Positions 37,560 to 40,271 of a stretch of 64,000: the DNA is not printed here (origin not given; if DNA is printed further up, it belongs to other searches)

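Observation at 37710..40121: Intact P1B ATPase with hemerythrin tail and no N-terminal metal-binding domain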

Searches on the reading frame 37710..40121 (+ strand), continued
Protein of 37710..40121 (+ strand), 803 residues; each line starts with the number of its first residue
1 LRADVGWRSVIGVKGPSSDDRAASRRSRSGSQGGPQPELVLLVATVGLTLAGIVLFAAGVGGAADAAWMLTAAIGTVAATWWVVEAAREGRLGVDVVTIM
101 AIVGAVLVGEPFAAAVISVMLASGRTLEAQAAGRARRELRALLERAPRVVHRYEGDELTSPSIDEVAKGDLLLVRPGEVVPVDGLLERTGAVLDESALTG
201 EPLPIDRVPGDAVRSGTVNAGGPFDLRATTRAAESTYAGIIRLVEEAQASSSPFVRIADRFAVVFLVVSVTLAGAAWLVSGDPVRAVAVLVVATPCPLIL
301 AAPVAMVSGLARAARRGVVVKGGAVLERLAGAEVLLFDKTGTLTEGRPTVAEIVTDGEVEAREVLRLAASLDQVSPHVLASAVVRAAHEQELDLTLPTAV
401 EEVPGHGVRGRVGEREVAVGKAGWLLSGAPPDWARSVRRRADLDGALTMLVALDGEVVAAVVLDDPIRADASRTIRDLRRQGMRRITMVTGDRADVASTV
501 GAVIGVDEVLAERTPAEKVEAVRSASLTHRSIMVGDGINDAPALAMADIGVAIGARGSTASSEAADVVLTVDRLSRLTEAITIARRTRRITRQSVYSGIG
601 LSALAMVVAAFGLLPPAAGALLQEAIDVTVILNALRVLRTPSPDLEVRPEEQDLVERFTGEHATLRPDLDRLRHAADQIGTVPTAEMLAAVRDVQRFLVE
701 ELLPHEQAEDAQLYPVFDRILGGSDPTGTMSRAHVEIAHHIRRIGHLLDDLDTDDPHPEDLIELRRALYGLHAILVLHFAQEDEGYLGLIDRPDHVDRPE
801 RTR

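Call 19: search_dna_similar(query=window:37746-40118:+, collection=plasmids, mode=protein, max_rows=40, max_evalue=1e-30)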
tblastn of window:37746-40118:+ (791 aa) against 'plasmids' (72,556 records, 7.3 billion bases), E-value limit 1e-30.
The search stops at 5000 records and this limit was reached: more records match than are counted here, and every count below describes the 5000 best-scoring records only.
Records with a match: at least 5000; places in all: 6153; records where one place covers at least 80% of the query: 80.
Best place of each record, by identity: <60% 5000.
By first word of the organism name: Klebsiella 2021; Escherichia 272; Rhizobium 215; Enterobacter 169; Sinorhizobium 127; Salmonella 127; Acinetobacter 116; Listeria 112; Enterococcus 106; Staphylococcus 102; and 321 more.
By predicted mobility (MOB-suite, as given by PLSDB): conjugative 2121; non-mobilizable 1916; mobilizable 963.
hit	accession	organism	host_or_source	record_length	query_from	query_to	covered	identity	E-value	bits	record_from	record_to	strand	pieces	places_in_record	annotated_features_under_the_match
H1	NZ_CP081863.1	Cellulomonas sp. C5510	-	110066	56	778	91%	56.3%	3e-155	508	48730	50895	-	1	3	heavy metal translocating P-type ATPase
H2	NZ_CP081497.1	Streptomyces sp. BHT-5-2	whole organism,plant soil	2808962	76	777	89%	54.8%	3e-138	459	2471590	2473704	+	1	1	none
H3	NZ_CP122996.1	Mycolicibacterium aubagnense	wall sediment of Poderosa mine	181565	76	784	90%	53.8%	1e-151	498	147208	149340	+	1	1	heavy metal translocating P-type ATPase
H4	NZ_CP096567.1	Rhodococcus qingshengii JCM 15477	sandy loam,soil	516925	76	779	89%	54.1%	3e-139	462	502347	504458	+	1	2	heavy metal translocating P-type ATPase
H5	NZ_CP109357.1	Streptomyces sp. NBC_01562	-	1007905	76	779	89%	53.7%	9e-143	472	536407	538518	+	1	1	record has no annotation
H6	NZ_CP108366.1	Streptomyces sp. NBC_01340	-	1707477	76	779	89%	53.5%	4e-142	470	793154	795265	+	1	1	none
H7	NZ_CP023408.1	Streptomyces fungicidicus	Pig,cell culture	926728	76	781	89%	53.3%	7e-155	507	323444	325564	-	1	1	heavy metal translocating P-type ATPase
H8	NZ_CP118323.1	Rhodococcus sp. DK176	pure culture,crude oil-contaminated soil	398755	79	780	89%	53.5%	1e-127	484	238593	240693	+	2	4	none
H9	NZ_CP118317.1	Rhodococcus sp. DK180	pure culture,crude oil-contaminated soil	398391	79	780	89%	53.5%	1e-127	484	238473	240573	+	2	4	none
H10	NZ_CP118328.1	Rhodococcus sp. DK17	pure culture,crude oil-contaminated soil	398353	79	780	89%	53.5%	1e-127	484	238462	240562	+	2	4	none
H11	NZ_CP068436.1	Cupriavidus necator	heavy metal containmented soil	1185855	76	777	89%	52.7%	4e-141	468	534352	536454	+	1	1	none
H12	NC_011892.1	Methylobacterium nodulans ORS 2060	-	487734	80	777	88%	52.6%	2e-138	460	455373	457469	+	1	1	heavy metal translocating P-type ATPase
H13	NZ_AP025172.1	Cupriavidus sp. P-10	-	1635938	76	777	89%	51.9%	6e-140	464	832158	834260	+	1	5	none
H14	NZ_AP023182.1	Paraburkholderia sp. PGU19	Physopelta gutta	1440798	76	777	89%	50.6%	5e-131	438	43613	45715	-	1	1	record has no annotation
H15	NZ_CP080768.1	Cupriavidus pinatubonensis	genomic assembly,soil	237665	81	775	88%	50.6%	2e-128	431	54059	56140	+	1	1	heavy metal translocating P-type ATPase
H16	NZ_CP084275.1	Caballeronia grimmiae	Leptoglossus zonatus,Cell culture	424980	76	774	88%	50.3%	1e-133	446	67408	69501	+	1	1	heavy metal translocating P-type ATPase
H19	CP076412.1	Ralstonia wenshanensis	soil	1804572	81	774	88%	50.4%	2e-138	459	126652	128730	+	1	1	heavy metal translocating P-type ATPase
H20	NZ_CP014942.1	Rhodococcus sp. BH4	cell culture,sludge of membrane ...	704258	76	783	90%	49.2%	6e-141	467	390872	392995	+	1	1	heavy metal translocating P-type ATPase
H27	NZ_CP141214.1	Sinorhizobium meliloti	alfalfa,Isolate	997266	80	787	90%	47.8%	5e-137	456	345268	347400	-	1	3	heavy metal translocating P-type ATPase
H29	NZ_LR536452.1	Methylocella tundrae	-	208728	76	774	88%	48.1%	3e-128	430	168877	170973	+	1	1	heavy metal translocating P-type ATPase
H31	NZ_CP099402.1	Rhizobium sp. Pop5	Phaseolus vulgaris,Cell culture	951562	80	777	88%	48.2%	4e-139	461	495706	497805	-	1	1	heavy metal translocating P-type ATPase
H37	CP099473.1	Roseomonas mucosa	Human skin,single cell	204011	76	777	89%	47.2%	2e-103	357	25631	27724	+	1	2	heavy metal translocating P-type ATPase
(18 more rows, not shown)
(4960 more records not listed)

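Call 20: get_annotated_region(hit=H27, flank=4000)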
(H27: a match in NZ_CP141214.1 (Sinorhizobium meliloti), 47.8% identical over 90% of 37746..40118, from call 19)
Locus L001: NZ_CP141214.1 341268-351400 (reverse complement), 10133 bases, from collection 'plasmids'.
description: Sinorhizobium meliloti strain LMB1 plasmid pB, complete sequence
organism: Sinorhizobium meliloti (NCBI taxid 382)
taxonomy: Bacteria; Pseudomonadota; Alphaproteobacteria; Hyphomicrobiales; Rhizobiaceae; Sinorhizobium; Sinorhizobium meliloti
host: -; source: alfalfa,Isolate; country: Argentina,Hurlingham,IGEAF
typing (MOB-suite, as given by PLSDB): conjugative; relaxase MOBQ; mating-pair formation MPF_T
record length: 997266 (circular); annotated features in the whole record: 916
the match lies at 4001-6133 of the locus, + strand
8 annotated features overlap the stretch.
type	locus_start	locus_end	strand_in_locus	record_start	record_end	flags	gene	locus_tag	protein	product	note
CDS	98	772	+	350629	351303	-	-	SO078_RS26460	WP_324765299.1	BON domain-containing protein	-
CDS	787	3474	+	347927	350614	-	-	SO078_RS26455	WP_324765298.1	HAD-IC family P-type ATPase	-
CDS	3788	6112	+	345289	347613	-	-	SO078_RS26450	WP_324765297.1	heavy metal translocating P-type ATPase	-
CDS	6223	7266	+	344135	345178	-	-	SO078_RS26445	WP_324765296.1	alpha/beta hydrolase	-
CDS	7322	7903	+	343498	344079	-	-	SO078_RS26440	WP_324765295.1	NAD(P)H-dependent oxidoreductase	-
CDS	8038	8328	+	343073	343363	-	-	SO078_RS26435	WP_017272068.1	hypothetical protein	-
CDS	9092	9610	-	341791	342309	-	-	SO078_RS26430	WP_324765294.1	GNAT family N-acetyltransferase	-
CDS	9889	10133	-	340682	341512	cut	-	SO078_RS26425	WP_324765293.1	ferritin family protein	-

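Call 21: find_related_loci(query=window:37746-40118:+, collection=genome_contigs, flank=6000)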
Query window:37746-40118:+ (791 aa) in genome_contigs; peptide patterns used: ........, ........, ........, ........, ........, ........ (x = any residue, [..] = any of these).
346 stretches matched a pattern; 8 encode a relative of the query (tblastn E <= 1e-3); 8 distinct loci.
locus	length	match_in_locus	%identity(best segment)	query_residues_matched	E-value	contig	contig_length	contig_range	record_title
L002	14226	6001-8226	88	40-781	0e+0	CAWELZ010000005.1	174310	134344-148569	MAG: uncultured Actinomycetes bacterium isolate MFD02923.bin.2.90 genome assembly, contig: contig_27588, whole genome sh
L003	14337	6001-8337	85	4-781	0e+0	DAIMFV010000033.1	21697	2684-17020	MAG TPA_asm: Acidimicrobiales bacterium isolate CTOTU2458 NODE_1049_length_21697_cov_5.086083, whole genome shotgun sequ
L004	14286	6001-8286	84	18-779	0e+0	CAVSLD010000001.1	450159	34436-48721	MAG: uncultured Iamiaceae bacterium isolate MFD01721.bin.2.172 genome assembly, contig: contig_23823, whole genome shotg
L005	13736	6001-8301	75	15-783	0e+0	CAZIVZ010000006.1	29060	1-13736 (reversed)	MAG TPA_asm: uncultured Aquihabitans sp. isolate SRP173033_co2_32 genome assembly, contig: NODE_529_length_29060_cov_7.5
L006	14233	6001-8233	64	38-779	0e+0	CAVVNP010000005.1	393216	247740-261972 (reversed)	MAG: uncultured Acidimicrobiales bacterium isolate MFD05442.bin.2.255 genome assembly, contig: contig_16747, whole genom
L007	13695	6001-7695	32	120-573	3e-14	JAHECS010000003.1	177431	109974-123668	MAG: Actinomycetes bacterium isolate Ww175 NODE_59_length_177431_cov_31.485658, whole genome shotgun sequence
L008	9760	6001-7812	27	100-600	1e-12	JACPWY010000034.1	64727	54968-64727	MAG: Deltaproteobacteria bacterium isolate NC_groundwater_823_Pr1_B-0.1um_55_34 Montesol18_Bp1_scaffold_867820, whole ge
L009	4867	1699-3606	27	88-604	4e-12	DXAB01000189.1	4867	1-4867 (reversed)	MAG TPA_asm: Candidatus Olsenella pullicola isolate ChiHecec1B25-7792 ChiHecec1B25__C351212_L4867_SAMN08009883, whole ge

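Call 24: search_solved_structures(query=window:37746-40118:+, max_evalue=1e-60, show_alignments=2)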
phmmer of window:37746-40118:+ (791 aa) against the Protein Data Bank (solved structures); distinct sequences matched with E-value up to 1e-60: 9.
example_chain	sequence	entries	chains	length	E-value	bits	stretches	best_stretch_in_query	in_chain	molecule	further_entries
7qbz_A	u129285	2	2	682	1.8e-85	291.2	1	71-627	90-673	Cadmium translocating P-type ATPase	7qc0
3rfu_A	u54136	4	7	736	8.7e-85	288.9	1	100-627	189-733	Copper efflux ATPase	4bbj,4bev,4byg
3j08_A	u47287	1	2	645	5.2e-76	259.9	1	104-611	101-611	copper-exporting P-type ATPase A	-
3j09_A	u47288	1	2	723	6.1e-76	259.7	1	103-611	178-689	copper-exporting P-type ATPase A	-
7r0g_A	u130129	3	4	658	6.3e-76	259.6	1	103-611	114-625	Putative copper-exporting P-type ATPase A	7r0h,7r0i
4umv_A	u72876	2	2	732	3.9e-74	253.7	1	55-627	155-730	ZINC-TRANSPORTING ATPASE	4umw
8q75_A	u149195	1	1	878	7.3e-67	229.7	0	275-609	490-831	Copper-transporting ATPase HMA4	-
8q73_A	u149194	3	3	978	1.1e-66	229.1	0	275-609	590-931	Copper-transporting ATPase HMA4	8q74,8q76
7si3_A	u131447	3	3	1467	8.7e-62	212.9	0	429-633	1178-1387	P-type Cu(+) transporter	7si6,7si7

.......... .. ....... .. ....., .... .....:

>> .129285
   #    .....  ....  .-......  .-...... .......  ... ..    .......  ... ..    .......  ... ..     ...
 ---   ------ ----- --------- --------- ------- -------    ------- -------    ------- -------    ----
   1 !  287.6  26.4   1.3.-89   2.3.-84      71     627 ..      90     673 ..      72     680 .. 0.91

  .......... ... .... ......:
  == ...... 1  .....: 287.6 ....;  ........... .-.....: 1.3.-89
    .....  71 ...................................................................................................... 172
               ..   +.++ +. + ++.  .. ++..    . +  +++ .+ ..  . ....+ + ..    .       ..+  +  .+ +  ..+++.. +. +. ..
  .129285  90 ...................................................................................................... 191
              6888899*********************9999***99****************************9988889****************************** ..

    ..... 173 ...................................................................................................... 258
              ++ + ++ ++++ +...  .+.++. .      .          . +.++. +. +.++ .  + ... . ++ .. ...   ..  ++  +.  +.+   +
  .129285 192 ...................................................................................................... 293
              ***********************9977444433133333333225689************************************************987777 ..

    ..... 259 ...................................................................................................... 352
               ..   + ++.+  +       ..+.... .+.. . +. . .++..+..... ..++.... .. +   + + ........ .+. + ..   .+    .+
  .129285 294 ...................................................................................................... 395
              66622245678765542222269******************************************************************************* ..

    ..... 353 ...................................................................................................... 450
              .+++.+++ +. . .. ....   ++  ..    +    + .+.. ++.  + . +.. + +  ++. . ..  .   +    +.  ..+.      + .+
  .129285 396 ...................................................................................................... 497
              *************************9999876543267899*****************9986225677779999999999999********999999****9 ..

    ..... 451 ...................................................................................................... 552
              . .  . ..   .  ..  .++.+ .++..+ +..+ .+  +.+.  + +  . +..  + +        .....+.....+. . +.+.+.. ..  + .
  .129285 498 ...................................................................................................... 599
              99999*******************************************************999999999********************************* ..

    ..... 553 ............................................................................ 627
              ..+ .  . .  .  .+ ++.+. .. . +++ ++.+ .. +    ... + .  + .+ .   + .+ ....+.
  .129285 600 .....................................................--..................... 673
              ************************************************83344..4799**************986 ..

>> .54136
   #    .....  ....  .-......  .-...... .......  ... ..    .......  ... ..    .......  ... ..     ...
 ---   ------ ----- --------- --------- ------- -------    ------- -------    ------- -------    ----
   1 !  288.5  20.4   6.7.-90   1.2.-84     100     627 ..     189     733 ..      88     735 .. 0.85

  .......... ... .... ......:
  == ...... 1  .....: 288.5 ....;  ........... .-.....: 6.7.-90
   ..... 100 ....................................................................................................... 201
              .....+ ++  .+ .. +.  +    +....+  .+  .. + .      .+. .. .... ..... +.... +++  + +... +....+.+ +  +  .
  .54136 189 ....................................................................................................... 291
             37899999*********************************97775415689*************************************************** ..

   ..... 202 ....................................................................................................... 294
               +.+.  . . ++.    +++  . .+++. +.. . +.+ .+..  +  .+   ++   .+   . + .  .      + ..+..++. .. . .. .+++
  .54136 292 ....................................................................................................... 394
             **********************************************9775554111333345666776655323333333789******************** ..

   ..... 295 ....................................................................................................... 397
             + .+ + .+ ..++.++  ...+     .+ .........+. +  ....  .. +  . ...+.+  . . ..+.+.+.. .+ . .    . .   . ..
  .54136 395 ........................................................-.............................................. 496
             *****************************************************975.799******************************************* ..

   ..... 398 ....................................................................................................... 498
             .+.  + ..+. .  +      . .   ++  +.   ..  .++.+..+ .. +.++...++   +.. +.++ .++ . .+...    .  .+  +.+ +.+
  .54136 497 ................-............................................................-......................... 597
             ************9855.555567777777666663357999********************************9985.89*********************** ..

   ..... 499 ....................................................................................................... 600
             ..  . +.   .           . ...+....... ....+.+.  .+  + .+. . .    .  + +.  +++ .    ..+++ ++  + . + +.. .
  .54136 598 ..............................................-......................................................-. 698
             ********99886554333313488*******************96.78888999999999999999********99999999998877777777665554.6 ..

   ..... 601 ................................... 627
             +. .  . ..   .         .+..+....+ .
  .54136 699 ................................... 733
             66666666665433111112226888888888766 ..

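Call 35: find_encoding_contigs(protein=P0001, flank=10000, max_places=3)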
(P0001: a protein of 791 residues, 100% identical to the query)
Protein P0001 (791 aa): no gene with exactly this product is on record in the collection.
